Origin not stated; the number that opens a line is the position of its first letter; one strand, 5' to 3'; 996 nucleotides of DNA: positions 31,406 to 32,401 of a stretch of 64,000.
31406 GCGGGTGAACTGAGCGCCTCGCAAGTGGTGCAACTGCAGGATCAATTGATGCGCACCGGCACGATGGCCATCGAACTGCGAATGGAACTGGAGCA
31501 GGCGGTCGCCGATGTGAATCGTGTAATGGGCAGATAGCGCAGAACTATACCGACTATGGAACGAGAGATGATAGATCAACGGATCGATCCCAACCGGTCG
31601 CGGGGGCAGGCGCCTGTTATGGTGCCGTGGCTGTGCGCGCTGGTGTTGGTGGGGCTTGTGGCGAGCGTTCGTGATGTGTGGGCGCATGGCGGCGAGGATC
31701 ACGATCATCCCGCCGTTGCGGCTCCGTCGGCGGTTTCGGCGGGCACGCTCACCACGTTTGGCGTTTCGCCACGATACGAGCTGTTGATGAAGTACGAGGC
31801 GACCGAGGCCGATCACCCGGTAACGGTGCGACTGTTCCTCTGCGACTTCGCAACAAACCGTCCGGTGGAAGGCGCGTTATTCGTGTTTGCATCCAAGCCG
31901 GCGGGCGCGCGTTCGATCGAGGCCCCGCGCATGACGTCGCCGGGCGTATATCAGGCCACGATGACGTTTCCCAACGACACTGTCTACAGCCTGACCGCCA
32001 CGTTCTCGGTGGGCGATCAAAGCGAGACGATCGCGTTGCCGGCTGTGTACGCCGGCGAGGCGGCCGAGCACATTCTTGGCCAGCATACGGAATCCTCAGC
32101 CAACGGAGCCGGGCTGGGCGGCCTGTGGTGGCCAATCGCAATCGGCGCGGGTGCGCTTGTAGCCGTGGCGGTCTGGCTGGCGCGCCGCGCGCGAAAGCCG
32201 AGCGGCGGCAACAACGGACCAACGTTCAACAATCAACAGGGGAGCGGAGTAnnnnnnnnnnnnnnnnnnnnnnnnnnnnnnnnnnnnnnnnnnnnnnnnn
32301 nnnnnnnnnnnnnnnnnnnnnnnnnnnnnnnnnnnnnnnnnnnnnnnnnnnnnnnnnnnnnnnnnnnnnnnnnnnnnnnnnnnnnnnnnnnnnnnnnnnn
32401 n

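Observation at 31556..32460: Extra membrane protein between czcC and czcB sharing a TM + AHGGEDH(x)H module with the CzcB N-terminus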

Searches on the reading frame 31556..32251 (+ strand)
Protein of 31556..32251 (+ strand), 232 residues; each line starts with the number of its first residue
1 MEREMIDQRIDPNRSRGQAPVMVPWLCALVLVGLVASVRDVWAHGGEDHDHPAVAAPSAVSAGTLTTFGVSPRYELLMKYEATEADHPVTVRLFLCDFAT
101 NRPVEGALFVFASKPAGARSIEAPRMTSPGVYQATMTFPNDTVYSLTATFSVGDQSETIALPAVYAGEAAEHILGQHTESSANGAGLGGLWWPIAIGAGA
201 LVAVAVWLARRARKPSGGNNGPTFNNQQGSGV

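Call 3: search_protein_families(library=pfam, proteins=[window:31556-32251:+], max_evalue=1)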
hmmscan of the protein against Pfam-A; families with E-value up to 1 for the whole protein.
window:31556-32251:+ (232 aa): 2 families
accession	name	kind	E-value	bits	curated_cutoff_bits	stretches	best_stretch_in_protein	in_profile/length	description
PF13115.11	YtkA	-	0.064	14.3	25.9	1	99-147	30-83/85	YtkA-like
PF15055.12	DMAC1_Dmo2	-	0.1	13.3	27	1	196-216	8-28/47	DMAC1/Dmo2-like domain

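Call 4: search_protein_families(library=ncbifam, proteins=[window:31556-32251:+], max_evalue=1)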
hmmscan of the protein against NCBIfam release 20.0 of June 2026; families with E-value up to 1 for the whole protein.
window:31556-32251:+ (232 aa): 2 families
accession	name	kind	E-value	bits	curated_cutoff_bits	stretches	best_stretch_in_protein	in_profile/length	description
NF038083.1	CU044_5270_fam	subfamily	0.15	11.8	100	1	3-65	9-71/284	CU044_5270 family protein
NF033752.1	linaridin_CypA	subfamily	0.3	11.6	35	0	46-64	22-40/52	cypemycin family RiPP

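Call 6: find_homologous_proteins(query=window:31556-32251:+, max_evalue=0.001)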
Query window:31556-32251:+ (232 aa): 6 proteins with E <= 0.001 among 3401 candidates.
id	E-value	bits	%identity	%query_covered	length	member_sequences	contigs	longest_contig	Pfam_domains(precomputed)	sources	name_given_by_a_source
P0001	3.1e-148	510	100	98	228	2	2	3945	-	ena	-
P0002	1.8e-39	154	48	70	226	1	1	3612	-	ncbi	-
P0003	4.4e-38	149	50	65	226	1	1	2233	-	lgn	-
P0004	6.8e-38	149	52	58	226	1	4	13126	-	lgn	-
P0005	1.5e-33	135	47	59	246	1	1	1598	-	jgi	jgi:hypothetical protein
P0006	1.8e-12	66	36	51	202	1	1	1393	-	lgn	-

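Call 8: find_encoding_contigs(protein=P0004, flank=8000, max_places=4)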
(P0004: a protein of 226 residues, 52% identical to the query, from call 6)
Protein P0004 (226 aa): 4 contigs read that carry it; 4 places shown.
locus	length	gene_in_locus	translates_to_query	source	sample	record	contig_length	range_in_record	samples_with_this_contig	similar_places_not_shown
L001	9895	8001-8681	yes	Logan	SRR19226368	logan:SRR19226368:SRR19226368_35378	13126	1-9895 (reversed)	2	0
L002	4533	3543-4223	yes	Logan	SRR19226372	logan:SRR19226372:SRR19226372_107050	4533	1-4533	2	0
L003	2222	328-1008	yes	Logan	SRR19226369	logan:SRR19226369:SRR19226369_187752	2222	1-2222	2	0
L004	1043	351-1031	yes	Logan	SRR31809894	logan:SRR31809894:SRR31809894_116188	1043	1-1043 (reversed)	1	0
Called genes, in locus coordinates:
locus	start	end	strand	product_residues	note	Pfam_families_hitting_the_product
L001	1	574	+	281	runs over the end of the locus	-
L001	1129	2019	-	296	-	PF00106:adh_short, PF01370:Epimerase, PF08659:KR, PF13561:adh_short_C2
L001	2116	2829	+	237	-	-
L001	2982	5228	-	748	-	PF13620:CarboxypepD_reg, PF13715:CarbopepD_reg_2, PF07715:Plug, PF00593:TonB_dep_Rec_b-barrel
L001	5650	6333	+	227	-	-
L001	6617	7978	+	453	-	PF02321:OEP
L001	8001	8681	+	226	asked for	-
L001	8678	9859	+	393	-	PF25973:BSH_CzcB (weak), PF25954:Beta-barrel_RND_2, PF25975:CzcB_C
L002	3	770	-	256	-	?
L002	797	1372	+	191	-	-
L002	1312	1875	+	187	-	-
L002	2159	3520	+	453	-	PF02321:OEP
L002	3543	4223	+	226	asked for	-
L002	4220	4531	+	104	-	?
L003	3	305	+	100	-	?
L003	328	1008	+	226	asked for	-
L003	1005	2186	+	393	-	PF25973:BSH_CzcB (weak), PF25954:Beta-barrel_RND_2, PF25975:CzcB_C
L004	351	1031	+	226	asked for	-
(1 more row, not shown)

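Call 9: find_encoding_contigs(protein=P0002, flank=8000, max_places=3)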
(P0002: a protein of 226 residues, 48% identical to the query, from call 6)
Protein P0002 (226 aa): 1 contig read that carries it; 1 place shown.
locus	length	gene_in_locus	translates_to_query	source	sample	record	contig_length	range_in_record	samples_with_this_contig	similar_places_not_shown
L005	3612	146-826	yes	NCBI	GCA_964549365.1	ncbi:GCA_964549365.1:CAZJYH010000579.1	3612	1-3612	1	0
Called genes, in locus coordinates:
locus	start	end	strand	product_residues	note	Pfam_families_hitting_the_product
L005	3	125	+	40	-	?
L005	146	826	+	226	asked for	-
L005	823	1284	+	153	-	-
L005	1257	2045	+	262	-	PF25954:Beta-barrel_RND_2, PF25975:CzcB_C (weak)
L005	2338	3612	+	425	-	?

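Call 11: find_encoding_contigs(protein=P0006, flank=8000, max_places=3)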
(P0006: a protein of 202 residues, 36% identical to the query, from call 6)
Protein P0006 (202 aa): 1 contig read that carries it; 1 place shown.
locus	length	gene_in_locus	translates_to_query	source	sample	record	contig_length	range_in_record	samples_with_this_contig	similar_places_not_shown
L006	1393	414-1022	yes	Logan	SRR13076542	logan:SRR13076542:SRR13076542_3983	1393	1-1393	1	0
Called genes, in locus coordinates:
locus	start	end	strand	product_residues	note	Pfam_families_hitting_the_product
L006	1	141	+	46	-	?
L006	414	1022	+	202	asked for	-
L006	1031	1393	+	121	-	?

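Call 12: find_encoding_contigs(protein=P0005, flank=8000, max_places=3)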
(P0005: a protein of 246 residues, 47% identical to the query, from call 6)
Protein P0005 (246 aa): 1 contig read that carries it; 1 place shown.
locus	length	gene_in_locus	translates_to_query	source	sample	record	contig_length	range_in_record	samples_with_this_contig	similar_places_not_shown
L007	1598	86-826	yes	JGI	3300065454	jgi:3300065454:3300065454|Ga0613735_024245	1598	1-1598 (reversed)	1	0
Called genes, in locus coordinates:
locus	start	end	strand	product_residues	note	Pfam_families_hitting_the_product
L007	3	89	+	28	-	?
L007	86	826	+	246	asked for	-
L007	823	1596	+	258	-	?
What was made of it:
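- The same OMF-X-adaptor order with a 4-nt overlap occurs in relatives L001, L003, L005 and L007 (calls 8, 9, 12).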

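Call 22: search_protein_representatives(alignment_id=A1)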
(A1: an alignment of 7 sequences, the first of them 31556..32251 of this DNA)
Query: 7 sequences, 230 profile positions. Proteins with E-value up to 0.001 (for the whole library): 783; up to 1e-10: 366; up to 1e-30: 20. The best 150 are listed.
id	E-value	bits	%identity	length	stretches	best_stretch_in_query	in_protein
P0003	6.1e-106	369.3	-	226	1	1-230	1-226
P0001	1.3e-99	348.7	-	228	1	3-229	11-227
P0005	2.2e-91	321.7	-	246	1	1-229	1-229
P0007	1.2e-64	234.2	-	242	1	12-224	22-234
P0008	2.7e-60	220.0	-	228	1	15-217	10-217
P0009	1.6e-59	217.4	-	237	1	7-221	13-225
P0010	5.1e-57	209.2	-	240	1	13-208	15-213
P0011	3.1e-56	206.7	-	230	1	18-207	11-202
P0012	6.2e-54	199.2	-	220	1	10-208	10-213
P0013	1.5e-53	197.9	-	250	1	16-219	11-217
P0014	2.8e-52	193.8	-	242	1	17-225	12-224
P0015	3.5e-48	180.4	-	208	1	52-220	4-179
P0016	4.0e-46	173.6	-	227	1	18-212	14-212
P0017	8.2e-46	172.6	-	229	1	15-211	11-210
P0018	5.0e-42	160.2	-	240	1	11-221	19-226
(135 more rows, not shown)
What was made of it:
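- A profile search finds 783 clusters at 50% identity with E <= 1e-3 and 366 with E <= 1e-10 (call 22).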

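Call 24: predict_structure(alignment_id=A1)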
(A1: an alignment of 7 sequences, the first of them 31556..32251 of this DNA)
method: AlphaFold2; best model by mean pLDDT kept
length: 232 residues; sequences in the alignment: 7
mean_pLDDT: 68.9   pTM: 0.51
mean pLDDT of the five models: 68.9, 68.7, 68.0, 67.9, 65.4
residues with pLDDT >= 90: 86; 70-90: 28; 50-70: 37; < 50: 81
segments of 3 or more residues with pLDDT < 50: 1-3, 5-7, 9-17, 19-22, 36-61, 179-193, 213-232
pLDDT, mean of each block of 10 residues (from residue 1): 47 47 52 49 41 35 82 95 86 96 95 93 92 94 95 94 89 68 42 53 64 45 38 35
secondary structure, 60 per line:
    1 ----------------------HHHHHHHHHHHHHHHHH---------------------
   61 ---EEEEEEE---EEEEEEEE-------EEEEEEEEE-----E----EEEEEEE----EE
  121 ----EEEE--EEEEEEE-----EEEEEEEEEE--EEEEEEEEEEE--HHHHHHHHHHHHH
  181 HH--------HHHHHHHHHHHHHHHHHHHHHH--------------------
elements in order: H23-39 E64-70 E74-81 E89-97 E108-114 E125-128 E131-137 E143-152 E155-165 H168-182 H191-212

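Call 29: fold_search(model_id=the predicted structure, library=pdb)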
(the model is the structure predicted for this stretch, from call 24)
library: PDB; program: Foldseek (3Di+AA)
matches with E <= 10: 1410; with E <= 0.001: 0
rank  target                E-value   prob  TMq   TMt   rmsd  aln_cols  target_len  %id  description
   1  4exk_A                1.2e-03  1.00  0.28  0.16   5.8       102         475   11  A chimera protein containing MBP fused to the C-terminal domain of the uncharacterized protein STM14_2015 from Salmone (released 2012-08-08)
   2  9ll2_A                1.4e-03  1.00  0.33  0.65   4.2       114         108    9  Crystal structure of the Helicobacter pylori copper resistance determinant CrdA in the apo form (released 2025-11-19)
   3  9ll4_A                1.9e-03  1.00  0.33  0.67   4.2       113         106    9  Crystal structure of the Helicobacter pylori copper resistance determinant CrdA in complex with silver ions in space g (released 2025-11-19)
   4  3mnm_C                1.9e-03  1.00  0.28  0.49   5.2       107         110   12  Crystal structure of GAE domain of GGA2p from Saccharomyces cerevisiae (released 2010-09-08)
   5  4uid_B                6.1e-03  0.95  0.21  0.26  19.6       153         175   12  Crystal structure of the S-layer protein SbsC domains 4 and 5 (released 2016-04-13)
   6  9qpq_H                6.5e-03  1.00  0.29  0.28   5.0       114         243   10  The structure of the COPI leaf bound to GOLPH3 (released 2025-10-22)
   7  2dwy_C                6.5e-03  1.00  0.28  0.43   6.1       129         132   14  Crystal Structure Analysis of GGA1-GAE (released 2007-04-17)
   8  2lv4_MODEL_1_A        6.8e-03  0.99  0.26  0.36  22.9       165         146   11  ZirS C-terminal Domain (released 2012-08-22)
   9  8vsp_A                6.8e-03  0.95  0.21  0.22  31.6       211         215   11  Cryo-EM structure of human invariant chain in complex with HLA-DQ (released 2024-05-08)
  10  9cym_A                8.9e-03  0.93  0.18  0.22  15.7       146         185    8  Structure of LAG3 bound to the MHC class II molecule I-A(b) (released 2024-08-21)
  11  6pnp_B                1.2e-02  0.60  0.17  0.25  14.0       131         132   11  Crystal structure of the splice insert-free neurexin-1 LNS2 domain in complex with neurexophilin-1 (released 2019-10-09)
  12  2e9j_MODEL_1_A        1.4e-02  0.97  0.24  0.40  16.2       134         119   14  Solution structure of the 14th filamin domain from human Filamin-B (released 2007-07-31)
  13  4uid_A                1.5e-02  0.95  0.22  0.25  13.2       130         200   14  Crystal structure of the S-layer protein SbsC domains 4 and 5 (released 2016-04-13)
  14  4bd4_A                1.9e-02  1.00  0.28  0.51   4.6       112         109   12  Monomeric Human Cu,Zn Superoxide dismutase, loops IV and VII deleted, apo form, mutant H43F (released 2013-02-27)
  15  2bc4_C                2.2e-02  0.91  0.24  0.27  18.7       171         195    9  Crystal structure of HLA-DM (released 2006-05-23)
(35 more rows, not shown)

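Call 35: search_protein_families(library=pfam, alignment_id=A2, max_evalue=0.01)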
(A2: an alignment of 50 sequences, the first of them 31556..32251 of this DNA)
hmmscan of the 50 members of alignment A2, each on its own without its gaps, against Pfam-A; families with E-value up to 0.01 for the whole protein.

A. member 1, window:31556-32251:+ (232 aa): 0 families

B. families by the number of members that match (of 50 scanned): 15 families
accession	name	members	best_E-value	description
PF13115.11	YtkA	21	1.8e-08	YtkA-like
PF02369.22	Big_1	11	9.4e-07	Bacterial Ig-like domain (group 1)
PF13620.12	CarboxypepD_reg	10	8.2e-05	Carboxypeptidase regulatory-like domain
PF09134.16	Invasin_D3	3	0.00069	Invasin, domain 3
PF09534.15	Trp_oprn_chp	1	0.00018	Tryptophan-associated transmembrane protein (Trp_oprn_chp)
PF24380.1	DUF7536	1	0.001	Family of unknown function (DUF7536)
PF04226.18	Transgly_assoc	1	0.0013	Transglycosylase associated protein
PF03229.18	Alpha_GJ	1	0.0019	Alphavirus glycoprotein J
PF19077.6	Big_13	1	0.0026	Bacterial Ig-like domain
PF03706.18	LPG_synthase_TM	1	0.0032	Lysylphosphatidylglycerol synthase TM region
PF17802.7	SpaA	1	0.005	Prealbumin-like fold domain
PF17936.7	Big_6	1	0.0052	Bacterial Ig domain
PF20098.4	DUF6488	1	0.0059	Family of unknown function (DUF6488)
PF06679.17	DUF1180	1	0.0059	Membrane protein FAM174-like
PF23933.1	DUF7269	1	0.01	Family of unknown function (DUF7269)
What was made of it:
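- On YtkA-like domain (PF13115): 21 of 50 family members match at E <= 0.01 (call 35).
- Closest known: YtkA-like / FixH-type E-set domains. Same: The beta-sandwich body matches PF13115 in 21 of 50 family members (best E 1.8e-8, call 35).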

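Call 44: search_dna_similar(query=window:31556-32251:+, collection=plasmids, mode=protein, max_evalue=0.001, max_rows=25)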
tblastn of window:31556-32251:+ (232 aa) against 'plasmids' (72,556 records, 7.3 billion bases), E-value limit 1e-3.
Records with a match: 19; places in all: 19; records where one place covers at least 80% of the query: 0.
Best place of each record, by identity: <60% 19.
By first word of the organism name: Hymenobacter 18; Haliscomenobacter 1.
By predicted mobility (MOB-suite, as given by PLSDB): non-mobilizable 16; mobilizable 3.
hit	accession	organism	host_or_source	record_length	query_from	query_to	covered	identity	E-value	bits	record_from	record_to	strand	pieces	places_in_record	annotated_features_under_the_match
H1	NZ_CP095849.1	Hymenobacter sublimis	single cell,air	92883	42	181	60%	32.9%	3e-10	67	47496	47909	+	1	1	hypothetical protein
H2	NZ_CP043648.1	Hymenobacter sp. NBH84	pure culture,soil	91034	42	168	55%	35.4%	2e-11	71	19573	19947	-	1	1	hypothetical protein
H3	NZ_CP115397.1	Hymenobacter yonginensis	whole organism,freshwater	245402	43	168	54%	34.9%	3e-10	67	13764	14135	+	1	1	hypothetical protein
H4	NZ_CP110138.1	Hymenobacter sp. YIM 151858-1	whole organism,soil sample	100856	42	168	55%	34.6%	6e-10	66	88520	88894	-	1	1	hypothetical protein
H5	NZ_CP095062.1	Hymenobacter volaticus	single cell,air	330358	40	168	56%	31.8%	8e-7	57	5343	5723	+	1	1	hypothetical protein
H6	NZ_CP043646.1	Hymenobacter sp. NBH84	pure culture,soil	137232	43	167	54%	32.8%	1e-7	59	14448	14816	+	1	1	hypothetical protein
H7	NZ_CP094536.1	Hymenobacter monticola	Single cell,a pond on the Huanglong ...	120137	42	168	55%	32.3%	2e-8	61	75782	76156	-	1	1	hypothetical protein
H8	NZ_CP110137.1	Hymenobacter sp. YIM 151858-1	whole organism,soil sample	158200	36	168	57%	30.1%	2e-8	61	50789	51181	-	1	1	hypothetical protein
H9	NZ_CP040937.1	Hymenobacter sp. DG01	cell culture,water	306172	66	168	44%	36.8%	9e-11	68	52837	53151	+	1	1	hypothetical protein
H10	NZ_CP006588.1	Hymenobacter sp. APR13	silkworm feces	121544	66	168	44%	36.8%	9e-11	68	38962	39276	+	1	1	hypothetical protein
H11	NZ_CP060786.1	Hymenobacter qilianensis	single bacterial strain,ermafrost ...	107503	66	168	44%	34.9%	3e-11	69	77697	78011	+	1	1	hypothetical protein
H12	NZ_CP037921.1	Hymenobacter radiodurans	single cell,soil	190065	66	168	44%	33.0%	6e-10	66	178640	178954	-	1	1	hypothetical protein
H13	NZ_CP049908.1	Hymenobacter sp. HDW8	single bacterial strain,Siniperca ...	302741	66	168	44%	33.0%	6e-10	66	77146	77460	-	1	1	hypothetical protein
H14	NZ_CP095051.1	Hymenobacter sp. 5317J-9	single cell,air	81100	66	168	44%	33.0%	6e-8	60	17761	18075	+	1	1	hypothetical protein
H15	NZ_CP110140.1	Hymenobacter sp. YIM 151500-1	whole organism,soil sample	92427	66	168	44%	32.7%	1e-7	59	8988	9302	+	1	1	hypothetical protein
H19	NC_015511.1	Haliscomenobacter hydrossis DSM 1100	activated sludge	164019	65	169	45%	26.7%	3e-6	55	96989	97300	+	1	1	efflux RND transporter periplasmic adaptor subunit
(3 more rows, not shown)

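Call 45: get_annotated_region(hit=H1, flank=9000)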
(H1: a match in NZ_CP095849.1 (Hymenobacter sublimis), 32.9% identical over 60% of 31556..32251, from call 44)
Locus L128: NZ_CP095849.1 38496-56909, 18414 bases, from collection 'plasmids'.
description: Hymenobacter sublimis strain 5516 S-25 plasmid unnamed1, complete sequence
organism: Hymenobacter sublimis (NCBI taxid 2933777)
taxonomy: Bacteria; Bacteroidota; Cytophagia; Cytophagales; Hymenobacteraceae; Hymenobacter; Hymenobacter sublimis
host: -; source: single cell,air; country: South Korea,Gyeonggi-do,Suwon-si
typing (MOB-suite, as given by PLSDB): mobilizable; relaxase MOBB
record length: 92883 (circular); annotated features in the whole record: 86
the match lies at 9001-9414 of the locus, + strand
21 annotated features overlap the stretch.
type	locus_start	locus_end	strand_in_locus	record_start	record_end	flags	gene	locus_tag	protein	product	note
CDS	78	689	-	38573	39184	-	-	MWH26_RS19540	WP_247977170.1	DUF305 domain-containing protein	-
CDS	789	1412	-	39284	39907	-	-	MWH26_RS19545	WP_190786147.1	AraC family transcriptional regulator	-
CDS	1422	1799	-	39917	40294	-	-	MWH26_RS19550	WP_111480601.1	cupredoxin domain-containing protein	-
CDS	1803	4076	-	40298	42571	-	-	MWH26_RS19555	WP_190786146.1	heavy metal translocating P-type ATPase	GO:0006812 - monoatomic cation transport [Evidence IEA]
CDS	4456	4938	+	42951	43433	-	-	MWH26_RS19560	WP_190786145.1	hypothetical protein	-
CDS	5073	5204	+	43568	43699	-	-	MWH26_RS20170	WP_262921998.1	hypothetical protein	-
CDS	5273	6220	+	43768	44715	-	-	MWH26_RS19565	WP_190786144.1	heavy metal-binding domain-containing protein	-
CDS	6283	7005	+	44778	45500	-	-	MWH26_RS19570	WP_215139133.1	DUF305 domain-containing protein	-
CDS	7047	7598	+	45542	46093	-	-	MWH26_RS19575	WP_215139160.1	heavy metal-binding domain-containing protein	-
CDS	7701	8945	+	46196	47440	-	-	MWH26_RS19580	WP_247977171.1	TolC family protein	GO:0055085 - transmembrane transport [Evidence IEA]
CDS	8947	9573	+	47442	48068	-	-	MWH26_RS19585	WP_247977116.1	hypothetical protein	-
CDS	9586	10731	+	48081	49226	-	-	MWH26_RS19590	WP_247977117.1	efflux RND transporter periplasmic adaptor subunit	GO:0006810 - transport [Evidence IEA]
CDS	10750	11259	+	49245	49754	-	-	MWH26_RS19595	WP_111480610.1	nuclear transport factor 2 family protein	-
CDS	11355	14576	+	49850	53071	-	-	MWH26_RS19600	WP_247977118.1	efflux RND transporter permease subunit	GO:0055085 - transmembrane transport [Evidence IEA]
CDS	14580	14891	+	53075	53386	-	-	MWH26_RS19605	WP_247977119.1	DUF6122 family protein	-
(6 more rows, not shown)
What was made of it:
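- The homologous Hymenobacter plasmid locus lies among a P-type ATPase, a cupredoxin, DUF305 proteins, HMBD proteins and a four-helix-bundle copper-binding protein (call 45).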
